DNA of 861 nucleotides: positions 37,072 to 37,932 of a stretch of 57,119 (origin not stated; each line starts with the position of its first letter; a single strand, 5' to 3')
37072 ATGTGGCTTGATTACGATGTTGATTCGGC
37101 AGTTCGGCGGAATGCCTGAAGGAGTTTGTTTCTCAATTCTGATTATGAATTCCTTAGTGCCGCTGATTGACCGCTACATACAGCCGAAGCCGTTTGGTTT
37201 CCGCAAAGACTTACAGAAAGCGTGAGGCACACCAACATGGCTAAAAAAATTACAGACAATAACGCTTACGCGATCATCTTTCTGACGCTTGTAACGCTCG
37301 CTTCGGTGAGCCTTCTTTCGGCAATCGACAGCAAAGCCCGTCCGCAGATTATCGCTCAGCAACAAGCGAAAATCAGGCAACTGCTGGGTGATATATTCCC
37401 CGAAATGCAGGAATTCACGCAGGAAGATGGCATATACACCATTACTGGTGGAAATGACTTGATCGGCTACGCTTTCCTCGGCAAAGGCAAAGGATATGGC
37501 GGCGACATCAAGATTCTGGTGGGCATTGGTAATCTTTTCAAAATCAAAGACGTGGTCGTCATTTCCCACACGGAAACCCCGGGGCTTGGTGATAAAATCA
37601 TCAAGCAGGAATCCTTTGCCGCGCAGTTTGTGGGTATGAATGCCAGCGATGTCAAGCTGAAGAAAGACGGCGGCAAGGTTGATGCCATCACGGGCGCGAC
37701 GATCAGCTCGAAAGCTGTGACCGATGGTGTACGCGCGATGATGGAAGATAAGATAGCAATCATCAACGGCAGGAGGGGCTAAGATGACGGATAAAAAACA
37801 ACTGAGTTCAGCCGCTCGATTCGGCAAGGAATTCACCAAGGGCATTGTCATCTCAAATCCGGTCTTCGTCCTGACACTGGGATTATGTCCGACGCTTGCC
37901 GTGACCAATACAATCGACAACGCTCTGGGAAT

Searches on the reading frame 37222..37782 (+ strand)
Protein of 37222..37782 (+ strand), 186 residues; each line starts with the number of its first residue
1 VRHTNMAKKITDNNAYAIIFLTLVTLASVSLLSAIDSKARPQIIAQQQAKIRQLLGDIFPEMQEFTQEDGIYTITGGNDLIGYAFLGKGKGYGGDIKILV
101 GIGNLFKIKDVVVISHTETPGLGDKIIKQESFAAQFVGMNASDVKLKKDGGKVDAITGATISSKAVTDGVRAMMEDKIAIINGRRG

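Call 13: search_protein_families(library=ncbifam, proteins=[window:37222-37782:+], max_evalue=0.00001)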
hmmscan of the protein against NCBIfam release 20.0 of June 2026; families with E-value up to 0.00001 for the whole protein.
window:37222-37782:+ (186 aa): 7 families
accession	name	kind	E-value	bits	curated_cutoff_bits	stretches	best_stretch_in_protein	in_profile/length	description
TIGR01947.1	rnfG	subfamily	1.9e-29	103.1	102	1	19-174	2-182/187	RnfABCDGE type electron transport complex subunit G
NF041840.1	rnfG_Methano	equivalog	2.9e-27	95.5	230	1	21-175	15-182/189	Rnf electron transport complex subunit RnfG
NF045876.1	RnfG_DVU2794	exception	3.2e-24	85.5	205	1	18-173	8-175/190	RnfABCDGE type electron transport complex subunit G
NF002519.0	PRK01908.1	equivalog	1.3e-19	70.7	178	1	70-172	78-187/209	electron transport complex subunit RsxG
NF003753.0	PRK05346.2-4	equivalog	1.7e-07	30.9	329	0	88-178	134-236/249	Na(+)-translocating NADH-quinone reductase subunit C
NF046105.1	TransRegNosR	equivalog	1.9e-06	26.5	1000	1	46-170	12-150/680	transcriptional regulator NosR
TIGR01938.1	nqrC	equivalog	9.5e-06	25.4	144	0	115-174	170-242/251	NADH:ubiquinone reductase (Na(+)-transporting) subunit C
